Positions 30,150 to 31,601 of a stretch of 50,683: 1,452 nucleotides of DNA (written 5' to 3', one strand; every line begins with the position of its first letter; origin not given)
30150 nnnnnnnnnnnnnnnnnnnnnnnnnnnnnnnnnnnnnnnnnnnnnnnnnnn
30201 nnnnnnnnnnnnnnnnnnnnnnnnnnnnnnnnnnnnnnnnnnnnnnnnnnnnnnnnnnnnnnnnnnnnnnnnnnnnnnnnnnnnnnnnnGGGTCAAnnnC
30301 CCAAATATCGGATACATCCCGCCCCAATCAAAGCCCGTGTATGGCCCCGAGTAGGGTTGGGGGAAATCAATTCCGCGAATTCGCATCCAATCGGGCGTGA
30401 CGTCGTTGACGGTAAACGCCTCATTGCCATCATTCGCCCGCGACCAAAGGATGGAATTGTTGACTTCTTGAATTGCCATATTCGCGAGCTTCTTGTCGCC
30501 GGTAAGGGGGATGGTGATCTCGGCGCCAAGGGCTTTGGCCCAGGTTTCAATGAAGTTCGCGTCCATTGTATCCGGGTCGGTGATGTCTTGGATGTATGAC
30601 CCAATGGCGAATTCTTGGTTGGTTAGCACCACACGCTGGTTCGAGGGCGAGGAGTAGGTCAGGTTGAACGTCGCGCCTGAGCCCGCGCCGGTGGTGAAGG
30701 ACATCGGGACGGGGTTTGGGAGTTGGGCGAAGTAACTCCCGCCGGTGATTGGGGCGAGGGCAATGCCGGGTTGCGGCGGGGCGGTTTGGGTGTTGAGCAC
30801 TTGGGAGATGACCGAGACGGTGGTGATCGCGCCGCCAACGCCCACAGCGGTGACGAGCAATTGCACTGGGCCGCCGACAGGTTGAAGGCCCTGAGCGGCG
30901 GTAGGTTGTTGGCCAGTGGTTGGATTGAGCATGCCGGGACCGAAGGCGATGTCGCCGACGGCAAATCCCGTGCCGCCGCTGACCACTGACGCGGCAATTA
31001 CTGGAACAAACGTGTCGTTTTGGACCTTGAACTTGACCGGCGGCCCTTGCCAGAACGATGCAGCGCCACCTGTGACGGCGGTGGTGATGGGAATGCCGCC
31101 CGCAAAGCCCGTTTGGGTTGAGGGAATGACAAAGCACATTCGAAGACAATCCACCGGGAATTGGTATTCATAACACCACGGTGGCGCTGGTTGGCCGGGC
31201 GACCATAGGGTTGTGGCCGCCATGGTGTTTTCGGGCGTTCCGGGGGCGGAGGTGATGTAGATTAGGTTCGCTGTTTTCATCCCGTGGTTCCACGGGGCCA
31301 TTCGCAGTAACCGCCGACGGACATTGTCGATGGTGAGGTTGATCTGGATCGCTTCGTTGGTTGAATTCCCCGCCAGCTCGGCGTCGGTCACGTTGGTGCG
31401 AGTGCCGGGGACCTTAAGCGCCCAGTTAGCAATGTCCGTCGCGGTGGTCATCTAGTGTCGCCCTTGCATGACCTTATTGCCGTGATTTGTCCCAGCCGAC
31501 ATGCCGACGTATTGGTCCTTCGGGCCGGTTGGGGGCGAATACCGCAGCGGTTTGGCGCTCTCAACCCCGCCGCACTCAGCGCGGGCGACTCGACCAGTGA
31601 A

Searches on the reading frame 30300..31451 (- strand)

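Call 41: search_protein_families(library=phrogs, max_evalue=0.00001, proteins=[window:30300-31451:-])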
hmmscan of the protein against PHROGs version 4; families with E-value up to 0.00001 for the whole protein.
window:30300-31451:- (384 aa): 1 family
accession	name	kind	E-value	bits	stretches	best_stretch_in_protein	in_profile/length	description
phrog_394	-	tail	1.1e-25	91.3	2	1-111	1-89/190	tail protein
